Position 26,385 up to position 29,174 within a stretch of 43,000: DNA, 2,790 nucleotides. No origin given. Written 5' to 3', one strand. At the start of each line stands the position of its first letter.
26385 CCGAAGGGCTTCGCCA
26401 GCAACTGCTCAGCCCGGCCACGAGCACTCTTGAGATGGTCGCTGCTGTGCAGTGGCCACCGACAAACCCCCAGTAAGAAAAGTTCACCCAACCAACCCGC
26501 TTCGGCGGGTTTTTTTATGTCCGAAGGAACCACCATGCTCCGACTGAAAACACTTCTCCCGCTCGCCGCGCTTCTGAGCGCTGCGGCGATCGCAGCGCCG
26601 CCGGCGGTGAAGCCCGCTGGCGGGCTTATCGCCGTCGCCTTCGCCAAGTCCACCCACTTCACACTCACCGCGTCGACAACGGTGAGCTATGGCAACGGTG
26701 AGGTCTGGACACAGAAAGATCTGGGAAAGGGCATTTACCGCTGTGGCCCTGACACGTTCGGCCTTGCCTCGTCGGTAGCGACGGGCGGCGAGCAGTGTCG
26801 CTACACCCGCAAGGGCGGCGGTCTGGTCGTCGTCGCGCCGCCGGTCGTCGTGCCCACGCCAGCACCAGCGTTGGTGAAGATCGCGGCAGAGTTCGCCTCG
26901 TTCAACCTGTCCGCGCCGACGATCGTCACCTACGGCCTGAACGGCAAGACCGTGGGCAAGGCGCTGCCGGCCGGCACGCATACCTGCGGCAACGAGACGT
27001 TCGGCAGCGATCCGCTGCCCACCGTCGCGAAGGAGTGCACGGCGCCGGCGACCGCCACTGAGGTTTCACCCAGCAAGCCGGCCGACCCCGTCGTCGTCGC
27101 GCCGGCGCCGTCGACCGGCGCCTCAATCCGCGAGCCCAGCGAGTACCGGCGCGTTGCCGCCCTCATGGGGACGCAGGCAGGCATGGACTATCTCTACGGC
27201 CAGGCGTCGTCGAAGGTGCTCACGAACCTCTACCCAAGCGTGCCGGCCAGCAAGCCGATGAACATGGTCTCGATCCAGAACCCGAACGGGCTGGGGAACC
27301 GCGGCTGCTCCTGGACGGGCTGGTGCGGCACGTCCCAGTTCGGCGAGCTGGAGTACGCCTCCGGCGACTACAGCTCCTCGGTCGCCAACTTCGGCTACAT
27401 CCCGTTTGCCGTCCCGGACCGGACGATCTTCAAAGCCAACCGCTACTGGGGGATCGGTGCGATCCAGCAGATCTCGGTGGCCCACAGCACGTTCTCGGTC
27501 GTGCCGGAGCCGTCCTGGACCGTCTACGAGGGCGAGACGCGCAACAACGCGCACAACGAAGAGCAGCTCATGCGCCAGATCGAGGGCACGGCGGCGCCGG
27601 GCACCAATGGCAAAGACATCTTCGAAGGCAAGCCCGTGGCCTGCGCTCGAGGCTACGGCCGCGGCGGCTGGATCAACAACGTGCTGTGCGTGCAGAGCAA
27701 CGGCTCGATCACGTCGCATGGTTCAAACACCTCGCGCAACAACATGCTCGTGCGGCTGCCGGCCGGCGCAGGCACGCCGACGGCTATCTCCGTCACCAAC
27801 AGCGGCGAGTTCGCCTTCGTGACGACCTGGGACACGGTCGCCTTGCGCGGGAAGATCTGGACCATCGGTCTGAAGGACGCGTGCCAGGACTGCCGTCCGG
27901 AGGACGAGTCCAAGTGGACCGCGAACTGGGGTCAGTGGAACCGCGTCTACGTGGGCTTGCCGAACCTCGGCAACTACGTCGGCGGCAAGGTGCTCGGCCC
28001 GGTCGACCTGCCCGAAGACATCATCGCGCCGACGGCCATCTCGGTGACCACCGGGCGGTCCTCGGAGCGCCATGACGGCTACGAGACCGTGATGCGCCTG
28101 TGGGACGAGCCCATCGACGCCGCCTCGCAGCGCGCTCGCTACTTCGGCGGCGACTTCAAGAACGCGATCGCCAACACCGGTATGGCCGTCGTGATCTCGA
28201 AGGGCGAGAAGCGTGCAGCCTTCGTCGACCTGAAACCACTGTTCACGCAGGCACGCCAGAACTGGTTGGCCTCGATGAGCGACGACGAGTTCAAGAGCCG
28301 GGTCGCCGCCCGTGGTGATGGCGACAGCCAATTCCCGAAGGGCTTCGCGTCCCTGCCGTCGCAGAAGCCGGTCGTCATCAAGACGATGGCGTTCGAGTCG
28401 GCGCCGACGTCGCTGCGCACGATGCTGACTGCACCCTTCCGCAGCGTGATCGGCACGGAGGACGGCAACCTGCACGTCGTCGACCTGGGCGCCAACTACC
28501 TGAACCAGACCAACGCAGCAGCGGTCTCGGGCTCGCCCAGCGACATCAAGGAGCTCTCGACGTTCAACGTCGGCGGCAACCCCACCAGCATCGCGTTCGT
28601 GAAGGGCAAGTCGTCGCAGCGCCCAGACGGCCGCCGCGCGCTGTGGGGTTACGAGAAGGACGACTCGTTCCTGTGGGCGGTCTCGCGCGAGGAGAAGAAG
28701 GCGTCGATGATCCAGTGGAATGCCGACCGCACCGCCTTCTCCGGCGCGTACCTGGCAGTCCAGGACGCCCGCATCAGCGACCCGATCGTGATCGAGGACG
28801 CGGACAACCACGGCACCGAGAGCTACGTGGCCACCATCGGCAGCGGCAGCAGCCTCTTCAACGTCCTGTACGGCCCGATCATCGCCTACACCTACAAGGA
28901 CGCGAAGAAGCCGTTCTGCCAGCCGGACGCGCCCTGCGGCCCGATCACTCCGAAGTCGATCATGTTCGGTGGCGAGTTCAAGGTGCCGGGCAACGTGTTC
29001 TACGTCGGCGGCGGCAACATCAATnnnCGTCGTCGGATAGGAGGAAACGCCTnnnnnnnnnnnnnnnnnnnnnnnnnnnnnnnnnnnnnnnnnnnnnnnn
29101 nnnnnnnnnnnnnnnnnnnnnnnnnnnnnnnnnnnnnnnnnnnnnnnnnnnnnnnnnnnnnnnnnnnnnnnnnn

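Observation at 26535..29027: Signal-peptide-bearing paralog of the SGNH giant's C-terminal domain, placed between the tail and lysis modules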

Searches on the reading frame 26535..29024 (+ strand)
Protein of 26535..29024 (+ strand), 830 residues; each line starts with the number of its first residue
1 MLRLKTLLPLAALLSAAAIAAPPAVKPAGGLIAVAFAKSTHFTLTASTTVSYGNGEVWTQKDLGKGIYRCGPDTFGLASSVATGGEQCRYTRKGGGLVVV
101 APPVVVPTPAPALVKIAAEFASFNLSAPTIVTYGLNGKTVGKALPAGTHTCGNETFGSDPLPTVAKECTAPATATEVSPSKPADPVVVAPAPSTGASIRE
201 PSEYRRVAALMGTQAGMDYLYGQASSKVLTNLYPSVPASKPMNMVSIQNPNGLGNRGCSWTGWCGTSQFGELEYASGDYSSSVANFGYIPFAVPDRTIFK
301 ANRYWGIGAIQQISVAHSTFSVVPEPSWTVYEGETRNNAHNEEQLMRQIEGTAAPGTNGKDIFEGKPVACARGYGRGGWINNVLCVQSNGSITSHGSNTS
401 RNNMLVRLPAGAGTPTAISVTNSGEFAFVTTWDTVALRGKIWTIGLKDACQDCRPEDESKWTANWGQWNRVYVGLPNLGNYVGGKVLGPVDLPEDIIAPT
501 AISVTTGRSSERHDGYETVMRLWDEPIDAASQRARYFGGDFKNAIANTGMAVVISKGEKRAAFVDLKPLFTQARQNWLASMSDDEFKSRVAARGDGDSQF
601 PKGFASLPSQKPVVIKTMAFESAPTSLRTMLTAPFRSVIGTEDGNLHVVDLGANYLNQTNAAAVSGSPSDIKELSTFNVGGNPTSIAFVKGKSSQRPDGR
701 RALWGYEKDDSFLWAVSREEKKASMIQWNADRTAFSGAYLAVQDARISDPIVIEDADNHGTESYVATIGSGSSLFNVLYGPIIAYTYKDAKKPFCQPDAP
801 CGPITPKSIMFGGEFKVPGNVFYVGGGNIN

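Call 7: search_protein_families(library=pfam, proteins=[window:26535-29024:+], max_evalue=1)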
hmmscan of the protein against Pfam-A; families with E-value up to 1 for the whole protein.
window:26535-29024:+ (830 aa): 0 families

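Call 8: search_protein_families(library=phrogs, proteins=[window:26535-29024:+], max_evalue=0.1)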
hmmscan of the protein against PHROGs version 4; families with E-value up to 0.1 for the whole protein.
window:26535-29024:+ (830 aa): 0 families

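Call 10: search_dna_similar(query=window:26535-29024:+, collection=phages, mode=protein, max_rows=40)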
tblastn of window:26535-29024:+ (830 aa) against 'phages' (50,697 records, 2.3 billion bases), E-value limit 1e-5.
No match.

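Call 13: find_homologous_proteins(query=window:26535-29024:+)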
Query window:26535-29024:+ (830 aa): 17 proteins with E <= 0.001 among 8000 candidates.
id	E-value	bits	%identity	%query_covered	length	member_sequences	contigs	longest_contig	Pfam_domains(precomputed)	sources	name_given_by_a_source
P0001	0.0e+0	1908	100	100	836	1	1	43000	-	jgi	jgi:hypothetical protein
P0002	0.0e+0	1255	67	96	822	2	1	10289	-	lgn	-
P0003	9.7e-291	985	55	96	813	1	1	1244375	-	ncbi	ncbi:MAG: hypothetical protein ACRYGA_02435 [Janthinobacterium lividum]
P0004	9.1e-212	724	53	76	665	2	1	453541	-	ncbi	ncbi:MAG: hypothetical protein ACRYGA_08840 [Janthinobacterium lividum]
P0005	3.7e-210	719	44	97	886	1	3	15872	-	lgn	-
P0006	3.5e-181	623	40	95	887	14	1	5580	-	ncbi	ncbi:MAG: hypothetical protein ABW063_12610 [Caulobacter sp.]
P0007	1.1e-177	611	42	96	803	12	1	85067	-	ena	-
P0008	1.4e-175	604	41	99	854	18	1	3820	-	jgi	jgi:hypothetical protein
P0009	6.4e-174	599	40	95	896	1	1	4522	-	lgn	-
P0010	1.2e-171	591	40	96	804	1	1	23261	-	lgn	-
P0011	3.5e-169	583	39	95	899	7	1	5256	-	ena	-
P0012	2.0e-164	567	43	88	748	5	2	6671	-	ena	-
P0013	6.5e-160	552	44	76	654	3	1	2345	-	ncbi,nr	ncbi:MAG TPA: hypothetical protein VMR43_08985, partial [Variovorax sp.]|nr:hypothetical protein [Va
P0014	7.7e-154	532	44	76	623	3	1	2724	-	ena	-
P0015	1.0e-153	532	44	76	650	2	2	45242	-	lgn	-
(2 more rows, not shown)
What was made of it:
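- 26535..29027 (+): Target CDS, 830 aa: exported lectin-repeat plus beta-propeller protein. Call 13: homologues at 40-67% identity.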

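Call 14: search_solved_structures(query=window:26535-29024:+, max_evalue=1)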
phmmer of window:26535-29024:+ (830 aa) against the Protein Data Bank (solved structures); distinct sequences matched with E-value up to 1: 2.
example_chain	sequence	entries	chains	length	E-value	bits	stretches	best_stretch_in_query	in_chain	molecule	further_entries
7xr2_a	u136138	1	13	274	0.07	14.6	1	25-126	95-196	VP12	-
2a4h_A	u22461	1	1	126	0.89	10.9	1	670-767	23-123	Selenoprotein Sep15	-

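Call 22: find_encoding_contigs(protein=P0003, flank=10000, max_places=2)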
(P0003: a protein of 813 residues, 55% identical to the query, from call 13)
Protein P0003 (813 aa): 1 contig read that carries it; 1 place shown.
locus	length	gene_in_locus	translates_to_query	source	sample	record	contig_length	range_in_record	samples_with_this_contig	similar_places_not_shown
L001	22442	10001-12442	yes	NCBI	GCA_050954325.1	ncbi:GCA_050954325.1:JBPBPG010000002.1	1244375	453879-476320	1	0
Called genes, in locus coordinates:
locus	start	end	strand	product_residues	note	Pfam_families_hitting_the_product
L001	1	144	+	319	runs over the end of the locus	-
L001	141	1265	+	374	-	PF24032:YQBQ (faint)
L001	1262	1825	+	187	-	PF04717:Phage_base_V, PF18946:Apex (weak)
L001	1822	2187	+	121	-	-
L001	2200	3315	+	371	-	PF04865:Baseplate_J, PF26079:Baseplate_J_C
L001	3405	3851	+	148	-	-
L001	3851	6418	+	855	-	PF00657:Lipase_GDSL (faint), PF13472:Lipase_GDSL_2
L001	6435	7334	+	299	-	-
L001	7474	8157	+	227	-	PF27728:UCP028438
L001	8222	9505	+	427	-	-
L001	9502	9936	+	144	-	-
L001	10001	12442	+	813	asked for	-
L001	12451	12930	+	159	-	-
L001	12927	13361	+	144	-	-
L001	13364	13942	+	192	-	-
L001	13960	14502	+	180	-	-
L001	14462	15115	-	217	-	PF05551:zf-His_Me_endon (weak), PF13392:HNH_3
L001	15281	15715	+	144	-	-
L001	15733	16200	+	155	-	-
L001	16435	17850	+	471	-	-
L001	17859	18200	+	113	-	PF23148:Gp77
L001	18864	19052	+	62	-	-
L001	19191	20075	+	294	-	PF02668:TauD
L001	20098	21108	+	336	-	PF09084:NMT1 (weak)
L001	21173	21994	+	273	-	PF00005:ABC_tran, PF13304:AAA_21 (faint)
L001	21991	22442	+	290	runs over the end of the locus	PF00528:BPD_transp_1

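Call 23: find_encoding_contigs(protein=P0004, flank=10000, max_places=2)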
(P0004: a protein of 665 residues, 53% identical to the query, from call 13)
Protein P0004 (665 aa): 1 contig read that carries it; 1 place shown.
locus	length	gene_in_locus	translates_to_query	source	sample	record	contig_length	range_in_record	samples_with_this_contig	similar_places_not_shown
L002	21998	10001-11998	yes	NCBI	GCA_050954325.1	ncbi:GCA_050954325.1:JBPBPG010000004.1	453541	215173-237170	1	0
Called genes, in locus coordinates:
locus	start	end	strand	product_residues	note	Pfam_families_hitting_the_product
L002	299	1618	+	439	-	PF00463:ICL, PF13714:PEP_mutase, PF00463:ICL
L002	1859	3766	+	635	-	PF02824:TGS, PF07973:tRNA_SAD, PF00587:tRNA-synt_2b, PF03129:HGTP_anticodon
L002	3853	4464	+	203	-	PF05198:IF3_N, PF00707:IF3_C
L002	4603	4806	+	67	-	PF01632:Ribosomal_L35p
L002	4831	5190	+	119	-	PF00453:Ribosomal_L20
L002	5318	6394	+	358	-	PF02912:Phe_tRNA-synt_N, PF01409:tRNA-synt_2d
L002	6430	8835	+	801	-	PF01588:tRNA_bind, PF03483:B3_4, PF03484:B5, PF17759:tRNA_synthFbeta, PF03147:FDX-ACB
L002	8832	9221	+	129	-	PF00216:Bac_DNA_binding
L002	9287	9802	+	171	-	PF00376:MerR, PF13411:MerR_1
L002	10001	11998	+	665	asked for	-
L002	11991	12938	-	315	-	PF00389:2-Hacid_dh, PF02826:2-Hacid_dh_C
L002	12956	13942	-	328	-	PF03401:TctC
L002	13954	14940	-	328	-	PF03401:TctC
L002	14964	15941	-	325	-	PF03401:TctC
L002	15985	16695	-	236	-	PF03737:RraA-like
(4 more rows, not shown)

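Call 24: find_encoding_contigs(protein=P0007, flank=10000, max_places=2)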
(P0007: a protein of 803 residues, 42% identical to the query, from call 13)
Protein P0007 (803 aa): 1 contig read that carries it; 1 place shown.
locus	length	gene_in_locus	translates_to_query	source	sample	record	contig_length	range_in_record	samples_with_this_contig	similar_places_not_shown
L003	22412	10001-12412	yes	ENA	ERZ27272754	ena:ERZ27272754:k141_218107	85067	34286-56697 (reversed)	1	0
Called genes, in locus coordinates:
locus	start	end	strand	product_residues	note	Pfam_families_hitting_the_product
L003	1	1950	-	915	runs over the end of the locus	PF00012:HSP70, PF12531:DUF3731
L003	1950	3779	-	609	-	PF00012:HSP70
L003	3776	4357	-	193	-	PF10816:DUF2760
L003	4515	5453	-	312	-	PF00389:2-Hacid_dh, PF02826:2-Hacid_dh_C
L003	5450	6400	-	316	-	PF00389:2-Hacid_dh, PF02826:2-Hacid_dh_C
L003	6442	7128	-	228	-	PF03737:RraA-like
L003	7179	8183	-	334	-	PF03401:TctC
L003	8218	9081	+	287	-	PF09339:HTH_IclR, PF01614:IclR_C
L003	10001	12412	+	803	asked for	-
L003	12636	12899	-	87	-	-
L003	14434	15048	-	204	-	PF01594:AI-2E_transport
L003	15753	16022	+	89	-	PF04226:Transgly_assoc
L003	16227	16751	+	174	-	-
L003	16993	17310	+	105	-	-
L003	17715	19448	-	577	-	PF16655:PhoD_N, PF09423:PhoD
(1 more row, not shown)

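Call 29: search_protein_families(library=pfam, proteins=[P0006, P0007, P0011, P0005], max_evalue=1)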
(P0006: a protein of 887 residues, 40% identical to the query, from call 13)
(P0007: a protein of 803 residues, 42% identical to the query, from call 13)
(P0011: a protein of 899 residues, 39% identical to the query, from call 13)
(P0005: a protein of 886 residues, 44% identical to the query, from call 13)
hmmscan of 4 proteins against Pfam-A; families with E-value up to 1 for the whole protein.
P0006 (887 aa): 1 family
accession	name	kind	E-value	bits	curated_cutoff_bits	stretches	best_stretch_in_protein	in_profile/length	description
PF13473.12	Cupredoxin_1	-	4.2e-05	24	27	0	91-131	57-97/104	Cupredoxin-like domain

P0007 (803 aa): 1 family
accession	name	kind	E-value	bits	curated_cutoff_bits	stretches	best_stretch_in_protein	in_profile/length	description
PF20082.4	DUF6476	-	0.12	12.8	24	0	382-412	40-69/91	Family of unknown function (DUF6476)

P0011 (899 aa): 1 family
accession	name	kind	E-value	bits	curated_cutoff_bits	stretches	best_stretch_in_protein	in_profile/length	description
PF13473.12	Cupredoxin_1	-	0.0019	18.6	27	0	110-146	63-98/104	Cupredoxin-like domain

P0005 (886 aa): 0 families

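Call 33: search_protein_representatives(alignment_id=A1)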
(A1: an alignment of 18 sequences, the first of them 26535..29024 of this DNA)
Query: 18 sequences, 741 profile positions. Proteins with E-value up to 0.001 (for the whole library): 1824; up to 1e-10: 720; up to 1e-30: 258. The best 150 are listed.
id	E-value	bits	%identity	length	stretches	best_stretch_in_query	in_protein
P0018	0.0e+00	1162.5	-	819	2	32-741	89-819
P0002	0.0e+00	1115.4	-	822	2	12-741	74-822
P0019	0.0e+00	1108.7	-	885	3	35-741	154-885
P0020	1.7e-298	1008.7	-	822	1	32-741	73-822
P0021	1.1e-275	933.3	-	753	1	1-741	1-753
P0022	4.6e-271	918.0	-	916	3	32-741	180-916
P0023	3.7e-256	868.7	-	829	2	33-741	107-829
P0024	1.1e-247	840.6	-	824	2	12-741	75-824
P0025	2.8e-218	743.4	-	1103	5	34-741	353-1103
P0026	7.3e-212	722.3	-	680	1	110-740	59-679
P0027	1.2e-207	708.3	-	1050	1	90-741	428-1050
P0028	4.8e-182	623.7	-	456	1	302-741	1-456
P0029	1.5e-177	608.8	-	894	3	29-740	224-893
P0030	1.1e-171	589.4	-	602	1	108-740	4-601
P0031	8.1e-161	553.5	-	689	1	100-740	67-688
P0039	4.5e-144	498.1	-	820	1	107-740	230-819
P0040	1.5e-142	493.1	-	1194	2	99-741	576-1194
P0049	7.5e-133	461.0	-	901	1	102-740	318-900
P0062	1.5e-113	397.2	-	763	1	112-740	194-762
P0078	1.5e-92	327.8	-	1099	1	16-740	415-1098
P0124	7.2e-62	226.3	-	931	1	198-741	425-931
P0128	7.7e-61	222.9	-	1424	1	199-741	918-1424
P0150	3.5e-55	204.2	-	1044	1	55-741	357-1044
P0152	6.1e-55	203.4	-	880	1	196-741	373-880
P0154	1.0e-54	202.7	-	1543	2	102-503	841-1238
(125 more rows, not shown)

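Call 36: search_protein_families(library=pfam, alignment_id=A2, max_evalue=0.001)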
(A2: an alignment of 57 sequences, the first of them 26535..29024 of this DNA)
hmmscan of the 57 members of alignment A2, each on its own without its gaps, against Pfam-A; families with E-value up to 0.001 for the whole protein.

A. member 1, window:26535-29024:+ (830 aa): 0 families

B. families by the number of members that match (of 57 scanned): 20 families
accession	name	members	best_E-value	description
PF13472.12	Lipase_GDSL_2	6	6.2e-22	GDSL-like Lipase/Acylhydrolase family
PF00657.28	Lipase_GDSL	6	2.7e-13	GDSL-like Lipase/Acylhydrolase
PF14200.12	RicinB_lectin_2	2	9.1e-35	Ricin-type beta-trefoil lectin domain-like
PF07691.17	PA14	2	2.7e-34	PA14 domain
PF01391.23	Collagen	2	2.2e-18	Collagen triple helix repeat (20 copies)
PF00652.28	Ricin_B_lectin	2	3.2e-12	Ricin-type beta-trefoil lectin domain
PF03160.20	Calx-beta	1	3.1e-25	Calx-beta domain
PF23666.2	Rcc01698_C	1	1.1e-20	Rcc01698-like, C-terminal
PF17963.7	Big_9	1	1.1e-18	Bacterial Ig domain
PF19077.6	Big_13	1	2.5e-16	Bacterial Ig-like domain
PF03422.21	CBM_6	1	7.4e-16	Carbohydrate binding module (family 6)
PF23140.1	Gp80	1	2e-15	Podophage GP4 fiber I protein gp80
PF17892.7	Cadherin_5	1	4.8e-12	Cadherin-like domain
PF18962.6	Por_Secre_tail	1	1.1e-08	Secretion system C-terminal sorting domain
PF18099.7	CBM_35_2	1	1.6e-08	Carbohydrate binding module (family 35)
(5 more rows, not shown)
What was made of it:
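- Partner domains in 57 diverse members are SGNH (6), ricin-B (2), PA14 (2), CBM6 and CBM35 (call 36). The propeller family includes proteins fused to phage fibre and J-type anchors: Gp80, Rcc01698_C and Ig_J (call 36).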

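Call 37: predict_structure(alignment_id=A1)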
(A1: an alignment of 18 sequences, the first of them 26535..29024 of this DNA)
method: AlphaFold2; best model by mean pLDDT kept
length: 830 residues; sequences in the alignment: 18
mean_pLDDT: 74.2   pTM: 0.73
mean pLDDT of the five models: 74.2, 72.2, 72.0, 71.9, 71.1
residues with pLDDT >= 90: 262; 70-90: 279; 50-70: 157; < 50: 132
segments of 3 or more residues with pLDDT < 50: 1-33, 92-111, 175-196, 243-278, 358-360, 786-789
pLDDT, mean of each block of 10 residues (from residue 1): 30 29 26 51 68 68 74 72 57 36 28 72 80 79 86 78 72 50 30 48 84 91 89 75 41 34 39 45 86 86 84 69 71 62 73 56 78 65 86 71 82 93 92 91 89 75 65 83 92 95 87 56 73 88 84 97 95 90 92 90 95 96 96 90 97 78 69 97 93 55 65 95 94 93 93 78 83 93 57 63 82 92 77
secondary structure, 60 per line:
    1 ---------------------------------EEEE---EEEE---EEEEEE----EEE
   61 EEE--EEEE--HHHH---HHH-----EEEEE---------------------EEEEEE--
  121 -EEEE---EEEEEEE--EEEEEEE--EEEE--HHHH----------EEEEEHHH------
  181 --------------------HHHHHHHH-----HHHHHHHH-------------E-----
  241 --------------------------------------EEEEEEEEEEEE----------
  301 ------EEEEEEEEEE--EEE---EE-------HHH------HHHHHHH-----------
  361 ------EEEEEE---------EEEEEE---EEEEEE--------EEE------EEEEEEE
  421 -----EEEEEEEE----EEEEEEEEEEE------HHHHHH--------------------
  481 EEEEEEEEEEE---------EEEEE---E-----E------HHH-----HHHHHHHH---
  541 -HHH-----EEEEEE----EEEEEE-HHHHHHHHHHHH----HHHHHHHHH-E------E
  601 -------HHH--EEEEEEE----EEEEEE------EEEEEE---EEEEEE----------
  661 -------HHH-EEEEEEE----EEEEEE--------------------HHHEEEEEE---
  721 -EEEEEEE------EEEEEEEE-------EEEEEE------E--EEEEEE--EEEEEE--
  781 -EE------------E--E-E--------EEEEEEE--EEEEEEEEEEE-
elements in order (helices of 4 or more, strands of 3 or more residues): E34-37 E41-44 E48-53 E58-63 E66-69 H72-75 E87-91 E113-118 E122-125 E129-135 E138-144 E147-150 H153-156 E167-171 H201-208 H214-221 E279-290 E307-316 E319-321 H343-349 E367-372 E382-387 E391-396 E405-407 E414-420 E426-433 E438-448 H455-460 E481-491 E501-505 H530-537 E550-555 E560-565 H567-578 H583-591 E613-619 E624-629 E636-641 E645-650 E672-678 E683-688 E712-717 E722-728 E735-742 E750-755 E765-770 E773-778 E810-816 E819-829
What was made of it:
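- On Seven-bladed beta-propeller fold: The AF2 model (pLDDT 74, pTM 0.73) shows serial beta-strand blocks from aa ~280 to 830 (call 37).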
